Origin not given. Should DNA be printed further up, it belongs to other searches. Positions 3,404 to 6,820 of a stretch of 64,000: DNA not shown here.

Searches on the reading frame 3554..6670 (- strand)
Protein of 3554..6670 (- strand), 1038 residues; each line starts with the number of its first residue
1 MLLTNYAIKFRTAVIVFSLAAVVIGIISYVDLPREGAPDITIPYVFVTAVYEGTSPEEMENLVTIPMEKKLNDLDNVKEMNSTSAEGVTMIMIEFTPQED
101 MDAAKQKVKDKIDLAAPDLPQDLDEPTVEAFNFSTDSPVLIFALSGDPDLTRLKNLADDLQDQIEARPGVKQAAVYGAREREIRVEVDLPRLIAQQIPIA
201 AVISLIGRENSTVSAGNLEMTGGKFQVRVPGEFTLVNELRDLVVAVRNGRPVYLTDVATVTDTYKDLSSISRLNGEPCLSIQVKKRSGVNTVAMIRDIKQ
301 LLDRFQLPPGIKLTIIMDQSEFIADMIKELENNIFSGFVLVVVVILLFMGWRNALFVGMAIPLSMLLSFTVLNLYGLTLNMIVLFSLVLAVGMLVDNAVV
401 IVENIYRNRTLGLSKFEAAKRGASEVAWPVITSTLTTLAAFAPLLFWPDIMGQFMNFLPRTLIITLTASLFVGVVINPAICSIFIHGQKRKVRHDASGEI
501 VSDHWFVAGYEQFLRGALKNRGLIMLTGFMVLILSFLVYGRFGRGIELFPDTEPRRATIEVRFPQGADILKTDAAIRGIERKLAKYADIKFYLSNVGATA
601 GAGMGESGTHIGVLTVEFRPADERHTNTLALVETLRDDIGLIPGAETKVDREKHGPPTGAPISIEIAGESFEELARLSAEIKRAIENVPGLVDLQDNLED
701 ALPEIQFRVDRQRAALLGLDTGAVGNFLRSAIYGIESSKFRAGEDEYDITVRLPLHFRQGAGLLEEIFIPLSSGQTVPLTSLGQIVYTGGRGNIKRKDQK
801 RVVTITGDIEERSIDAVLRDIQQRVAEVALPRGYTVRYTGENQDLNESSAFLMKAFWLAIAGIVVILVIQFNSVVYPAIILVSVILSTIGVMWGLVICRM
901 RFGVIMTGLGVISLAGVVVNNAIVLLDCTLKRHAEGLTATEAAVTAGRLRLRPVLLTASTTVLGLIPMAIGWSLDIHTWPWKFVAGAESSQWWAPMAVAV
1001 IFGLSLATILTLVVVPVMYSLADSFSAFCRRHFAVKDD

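Call 21: find_encoding_contigs(protein=window:3554-6670:-, flank=10000, max_places=1)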
Protein window:3554-6670:- (1038 aa): 1 contig read that carries it; 1 place shown.
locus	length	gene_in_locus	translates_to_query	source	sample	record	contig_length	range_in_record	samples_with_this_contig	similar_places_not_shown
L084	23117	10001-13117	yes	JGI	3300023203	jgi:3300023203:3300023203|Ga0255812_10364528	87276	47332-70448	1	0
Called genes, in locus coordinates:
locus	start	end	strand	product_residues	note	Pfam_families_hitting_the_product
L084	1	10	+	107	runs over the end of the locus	PF01740:STAS, PF13466:STAS_2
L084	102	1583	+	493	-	PF01370:Epimerase, PF05368:NmrA, PF13460:NAD_binding_10, PF11066:DUF2867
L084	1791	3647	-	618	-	-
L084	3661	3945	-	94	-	-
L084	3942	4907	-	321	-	PF13229:Beta_helix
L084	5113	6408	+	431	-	PF01053:Cys_Met_Meta_PP, PF01041:DegT_DnrJ_EryC1 (weak)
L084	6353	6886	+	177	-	-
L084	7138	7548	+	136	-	PF22381:Staph_reg_Sar_Rot (faint), PF01047:MarR, PF12802:MarR_2, PF13463:HTH_27 (faint), PF13412:HTH_24 (faint)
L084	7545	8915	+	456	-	PF02321:OEP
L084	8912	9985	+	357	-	PF25919:BSH_CusB (faint), PF25917:BSH_RND, PF25973:BSH_CzcB (weak), PF25944:Beta-barrel_RND (weak), PF25954:Beta-barrel_RND_2, PF25990:Beta-barrel_YknX (weak), PF25967:RND-MFP_C, PF25989:YknX_C, +1 more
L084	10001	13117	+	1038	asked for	PF00873:ACR_tran, PF03176:MMPL (weak)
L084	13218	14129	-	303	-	PF02265:S1-P1_nuclease (weak)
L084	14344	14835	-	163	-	PF13527:Acetyltransf_9 (weak), PF00583:Acetyltransf_1, PF13673:Acetyltransf_10 (weak), PF13508:Acetyltransf_7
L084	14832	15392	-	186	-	PF02559:CarD_TRCF_RID (weak)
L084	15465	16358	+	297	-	PF00561:Abhydrolase_1, PF08538:DUF1749 (weak), PF12146:Hydrolase_4 (weak), PF12697:Abhydrolase_6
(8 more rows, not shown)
